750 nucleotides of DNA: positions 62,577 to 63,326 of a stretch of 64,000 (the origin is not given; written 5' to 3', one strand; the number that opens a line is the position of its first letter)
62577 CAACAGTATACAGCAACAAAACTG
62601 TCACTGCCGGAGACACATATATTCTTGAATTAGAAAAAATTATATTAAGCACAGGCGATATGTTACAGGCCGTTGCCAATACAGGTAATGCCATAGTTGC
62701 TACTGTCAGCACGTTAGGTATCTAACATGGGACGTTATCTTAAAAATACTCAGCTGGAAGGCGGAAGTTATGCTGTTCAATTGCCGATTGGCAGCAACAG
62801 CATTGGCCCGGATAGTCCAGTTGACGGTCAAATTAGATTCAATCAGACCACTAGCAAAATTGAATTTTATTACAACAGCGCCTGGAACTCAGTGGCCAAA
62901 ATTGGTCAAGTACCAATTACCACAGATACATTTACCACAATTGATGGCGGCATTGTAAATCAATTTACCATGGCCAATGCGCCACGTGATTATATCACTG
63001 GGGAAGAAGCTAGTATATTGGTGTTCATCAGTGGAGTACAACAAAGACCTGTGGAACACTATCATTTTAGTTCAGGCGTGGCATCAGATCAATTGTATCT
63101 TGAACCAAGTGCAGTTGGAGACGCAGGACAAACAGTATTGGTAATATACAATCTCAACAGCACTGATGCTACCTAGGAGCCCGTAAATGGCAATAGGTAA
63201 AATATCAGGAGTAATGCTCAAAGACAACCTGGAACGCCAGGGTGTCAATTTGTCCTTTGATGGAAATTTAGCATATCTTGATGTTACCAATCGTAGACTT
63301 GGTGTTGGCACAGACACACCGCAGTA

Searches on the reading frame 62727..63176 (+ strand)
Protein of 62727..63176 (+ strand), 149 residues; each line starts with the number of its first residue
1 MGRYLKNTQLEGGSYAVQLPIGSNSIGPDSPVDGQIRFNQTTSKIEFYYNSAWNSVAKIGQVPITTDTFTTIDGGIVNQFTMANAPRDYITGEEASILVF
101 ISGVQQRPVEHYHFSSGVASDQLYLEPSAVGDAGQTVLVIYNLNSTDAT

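Call 61: search_protein_families(library=phrogs, proteins=[window:62727-63176:+], max_evalue=0.001)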
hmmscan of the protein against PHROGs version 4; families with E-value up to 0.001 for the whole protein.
window:62727-63176:+ (149 aa): 6 families
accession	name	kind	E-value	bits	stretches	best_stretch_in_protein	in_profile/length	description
phrog_2803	-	unknown function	3.3e-08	34.1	1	11-65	37-91/311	-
phrog_24138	-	unknown function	7.8e-07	29.6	1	16-72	40-96/347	-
phrog_38104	-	unknown function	8.4e-06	26.2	1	11-60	36-84/320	-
phrog_1325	-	unknown function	0.00012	22.6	1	14-58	39-83/334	-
phrog_29838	-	unknown function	0.00047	20.4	0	12-55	36-79/343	-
phrog_25721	-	unknown function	0.0005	20.2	1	16-68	40-92/340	-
